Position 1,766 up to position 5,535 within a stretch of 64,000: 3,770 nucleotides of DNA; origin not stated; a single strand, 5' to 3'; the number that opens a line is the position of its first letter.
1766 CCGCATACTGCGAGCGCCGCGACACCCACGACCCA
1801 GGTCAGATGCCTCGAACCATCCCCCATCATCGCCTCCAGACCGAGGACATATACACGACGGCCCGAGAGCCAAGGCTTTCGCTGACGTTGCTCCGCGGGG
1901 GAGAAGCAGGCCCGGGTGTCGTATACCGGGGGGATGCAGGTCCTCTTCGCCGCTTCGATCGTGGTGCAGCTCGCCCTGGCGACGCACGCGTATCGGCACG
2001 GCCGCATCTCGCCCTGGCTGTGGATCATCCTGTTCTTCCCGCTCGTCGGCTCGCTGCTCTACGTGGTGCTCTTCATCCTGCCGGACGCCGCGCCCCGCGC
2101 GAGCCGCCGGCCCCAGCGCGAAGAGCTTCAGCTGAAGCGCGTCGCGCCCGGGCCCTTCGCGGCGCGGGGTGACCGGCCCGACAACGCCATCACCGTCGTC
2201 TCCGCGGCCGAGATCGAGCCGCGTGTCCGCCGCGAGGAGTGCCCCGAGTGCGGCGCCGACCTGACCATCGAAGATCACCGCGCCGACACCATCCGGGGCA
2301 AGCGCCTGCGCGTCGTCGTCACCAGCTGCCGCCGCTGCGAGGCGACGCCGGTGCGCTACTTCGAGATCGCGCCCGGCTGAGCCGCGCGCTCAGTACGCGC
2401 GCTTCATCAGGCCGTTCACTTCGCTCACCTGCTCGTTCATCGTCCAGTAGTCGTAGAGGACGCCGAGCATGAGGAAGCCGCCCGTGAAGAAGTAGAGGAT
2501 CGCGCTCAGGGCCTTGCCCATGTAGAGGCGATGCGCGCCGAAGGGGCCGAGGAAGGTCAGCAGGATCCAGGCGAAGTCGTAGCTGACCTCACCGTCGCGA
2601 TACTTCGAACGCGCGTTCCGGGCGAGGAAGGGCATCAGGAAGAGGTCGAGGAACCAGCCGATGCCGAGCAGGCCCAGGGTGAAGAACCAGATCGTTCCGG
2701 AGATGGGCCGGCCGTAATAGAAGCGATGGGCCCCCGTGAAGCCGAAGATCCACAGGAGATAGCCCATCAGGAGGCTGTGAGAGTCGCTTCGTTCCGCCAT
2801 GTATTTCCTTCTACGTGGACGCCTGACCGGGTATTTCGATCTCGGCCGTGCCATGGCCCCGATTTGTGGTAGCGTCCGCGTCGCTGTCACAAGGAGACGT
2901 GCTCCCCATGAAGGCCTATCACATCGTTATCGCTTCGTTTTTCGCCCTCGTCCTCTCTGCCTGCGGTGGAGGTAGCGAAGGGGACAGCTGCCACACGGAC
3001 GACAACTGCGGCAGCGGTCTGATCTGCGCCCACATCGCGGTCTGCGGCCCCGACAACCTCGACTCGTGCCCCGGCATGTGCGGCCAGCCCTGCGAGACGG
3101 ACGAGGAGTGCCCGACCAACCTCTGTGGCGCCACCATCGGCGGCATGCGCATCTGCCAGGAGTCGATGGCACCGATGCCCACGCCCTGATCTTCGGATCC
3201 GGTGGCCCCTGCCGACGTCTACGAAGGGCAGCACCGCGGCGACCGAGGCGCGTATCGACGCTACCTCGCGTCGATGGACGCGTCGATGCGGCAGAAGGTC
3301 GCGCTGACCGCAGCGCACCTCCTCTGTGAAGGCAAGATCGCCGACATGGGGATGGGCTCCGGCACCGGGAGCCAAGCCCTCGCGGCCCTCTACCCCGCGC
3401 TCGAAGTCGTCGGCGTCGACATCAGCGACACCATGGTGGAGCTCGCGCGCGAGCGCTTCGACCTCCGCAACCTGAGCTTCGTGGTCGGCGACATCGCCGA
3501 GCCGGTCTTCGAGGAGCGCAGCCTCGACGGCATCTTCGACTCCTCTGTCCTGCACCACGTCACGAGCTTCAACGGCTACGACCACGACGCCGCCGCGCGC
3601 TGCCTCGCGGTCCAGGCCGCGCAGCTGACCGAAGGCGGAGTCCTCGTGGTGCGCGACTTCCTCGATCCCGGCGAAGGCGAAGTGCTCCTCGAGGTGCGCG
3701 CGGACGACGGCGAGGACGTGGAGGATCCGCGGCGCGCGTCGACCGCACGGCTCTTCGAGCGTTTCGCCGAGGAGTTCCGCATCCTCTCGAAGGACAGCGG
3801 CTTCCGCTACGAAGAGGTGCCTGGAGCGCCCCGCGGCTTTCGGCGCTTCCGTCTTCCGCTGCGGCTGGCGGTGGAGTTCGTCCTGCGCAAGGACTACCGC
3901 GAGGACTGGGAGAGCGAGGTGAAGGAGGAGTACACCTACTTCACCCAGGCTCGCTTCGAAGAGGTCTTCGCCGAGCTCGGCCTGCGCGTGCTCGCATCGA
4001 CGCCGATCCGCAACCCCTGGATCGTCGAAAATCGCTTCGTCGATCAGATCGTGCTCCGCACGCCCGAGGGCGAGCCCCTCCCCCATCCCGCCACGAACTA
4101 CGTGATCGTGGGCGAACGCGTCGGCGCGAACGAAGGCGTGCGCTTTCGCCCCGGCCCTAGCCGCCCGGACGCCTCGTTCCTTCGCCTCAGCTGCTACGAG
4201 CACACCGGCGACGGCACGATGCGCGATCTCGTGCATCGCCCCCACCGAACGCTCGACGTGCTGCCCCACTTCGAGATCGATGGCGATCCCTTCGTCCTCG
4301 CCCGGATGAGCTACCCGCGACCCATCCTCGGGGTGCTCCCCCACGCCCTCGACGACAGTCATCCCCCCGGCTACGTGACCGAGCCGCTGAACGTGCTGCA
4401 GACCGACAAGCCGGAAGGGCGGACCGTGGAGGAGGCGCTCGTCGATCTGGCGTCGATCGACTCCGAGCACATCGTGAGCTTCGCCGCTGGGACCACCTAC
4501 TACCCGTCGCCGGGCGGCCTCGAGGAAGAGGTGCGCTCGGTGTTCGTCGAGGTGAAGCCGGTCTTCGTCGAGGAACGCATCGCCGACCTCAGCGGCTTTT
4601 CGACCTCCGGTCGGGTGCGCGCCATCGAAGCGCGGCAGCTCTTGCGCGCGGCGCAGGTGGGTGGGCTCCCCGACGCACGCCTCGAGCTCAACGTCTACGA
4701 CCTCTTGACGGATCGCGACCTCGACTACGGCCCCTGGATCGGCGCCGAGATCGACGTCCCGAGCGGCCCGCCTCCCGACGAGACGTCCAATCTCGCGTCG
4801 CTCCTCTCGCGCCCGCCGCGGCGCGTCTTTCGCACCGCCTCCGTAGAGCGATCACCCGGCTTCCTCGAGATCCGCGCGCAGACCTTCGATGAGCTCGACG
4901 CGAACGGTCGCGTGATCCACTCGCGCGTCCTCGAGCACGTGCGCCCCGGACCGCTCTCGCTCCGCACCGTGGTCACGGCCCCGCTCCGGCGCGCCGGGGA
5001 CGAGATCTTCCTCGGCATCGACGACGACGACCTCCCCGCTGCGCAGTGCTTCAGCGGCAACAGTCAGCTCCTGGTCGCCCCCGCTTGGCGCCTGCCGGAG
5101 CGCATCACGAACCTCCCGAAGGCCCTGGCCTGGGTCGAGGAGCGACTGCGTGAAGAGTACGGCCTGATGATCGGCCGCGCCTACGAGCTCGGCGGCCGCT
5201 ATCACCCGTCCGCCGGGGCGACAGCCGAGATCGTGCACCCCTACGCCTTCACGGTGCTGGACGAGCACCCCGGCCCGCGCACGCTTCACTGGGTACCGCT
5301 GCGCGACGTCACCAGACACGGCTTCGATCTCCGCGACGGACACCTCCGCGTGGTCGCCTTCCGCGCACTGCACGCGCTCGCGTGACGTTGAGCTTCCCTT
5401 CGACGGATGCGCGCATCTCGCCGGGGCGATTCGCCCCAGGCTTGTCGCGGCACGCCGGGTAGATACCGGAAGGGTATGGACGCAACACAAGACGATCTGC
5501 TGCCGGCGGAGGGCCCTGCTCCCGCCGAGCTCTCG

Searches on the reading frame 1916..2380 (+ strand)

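Call 45: search_protein_families(library=pfam, proteins=[window:1916-2380:+], max_evalue=0.001)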
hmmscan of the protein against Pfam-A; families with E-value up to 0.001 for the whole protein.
window:1916-2380:+ (154 aa): 1 family
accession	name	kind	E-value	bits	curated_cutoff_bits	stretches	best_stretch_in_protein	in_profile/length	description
PF13396.11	PLDc_N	-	0.00097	19.5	23.3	0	33-51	21-39/42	Phospholipase_D-nuclease N-terminal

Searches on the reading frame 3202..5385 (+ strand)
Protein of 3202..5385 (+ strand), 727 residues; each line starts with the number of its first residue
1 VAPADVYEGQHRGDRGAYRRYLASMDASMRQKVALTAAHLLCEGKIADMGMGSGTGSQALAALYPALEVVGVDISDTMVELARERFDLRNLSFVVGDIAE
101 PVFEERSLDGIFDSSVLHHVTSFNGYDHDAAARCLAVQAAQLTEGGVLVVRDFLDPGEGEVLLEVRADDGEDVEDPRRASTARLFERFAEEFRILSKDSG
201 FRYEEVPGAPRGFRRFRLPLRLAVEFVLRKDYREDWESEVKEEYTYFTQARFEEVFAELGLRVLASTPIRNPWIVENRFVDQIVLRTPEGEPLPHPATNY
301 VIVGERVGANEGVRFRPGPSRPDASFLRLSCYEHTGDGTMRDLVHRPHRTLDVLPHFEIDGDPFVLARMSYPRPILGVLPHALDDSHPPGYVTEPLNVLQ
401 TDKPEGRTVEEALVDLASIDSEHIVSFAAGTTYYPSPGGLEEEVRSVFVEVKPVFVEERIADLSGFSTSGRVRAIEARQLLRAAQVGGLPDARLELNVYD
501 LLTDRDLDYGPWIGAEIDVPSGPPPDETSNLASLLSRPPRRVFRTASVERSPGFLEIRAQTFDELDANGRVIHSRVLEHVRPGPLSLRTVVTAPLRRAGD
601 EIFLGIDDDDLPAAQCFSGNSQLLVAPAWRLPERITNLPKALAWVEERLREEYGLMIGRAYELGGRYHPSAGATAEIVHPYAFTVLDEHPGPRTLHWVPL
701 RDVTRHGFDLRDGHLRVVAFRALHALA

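Call 45: search_protein_families(library=pfam, proteins=[window:3202-5385:+], max_evalue=0.001)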
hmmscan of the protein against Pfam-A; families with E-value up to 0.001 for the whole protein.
window:3202-5385:+ (727 aa): 7 families
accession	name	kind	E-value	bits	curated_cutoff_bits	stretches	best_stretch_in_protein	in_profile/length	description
PF13649.12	Methyltransf_25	-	2.1e-14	54.4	27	1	46-122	1-79/97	Methyltransferase domain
PF08241.18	Methyltransf_11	-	3.4e-13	50.5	21.2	1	48-136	2-81/95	Methyltransferase domain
PF13847.12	Methyltransf_31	-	7.5e-12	45.6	27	1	45-154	6-113/145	Methyltransferase domain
PF08242.18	Methyltransf_12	-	2.5e-09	38.2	30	1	48-147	2-97/98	Methyltransferase domain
PF00891.24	Methyltransf_2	-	8.9e-07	28.9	22.3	1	26-160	46-175/210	O-methyltransferase domain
PF05175.20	MTS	-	2.4e-05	24.5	23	1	42-149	31-137/170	Methyltransferase small domain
PF13489.12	Methyltransf_23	-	0.00011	22.4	27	1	24-201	4-124/164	Methyltransferase domain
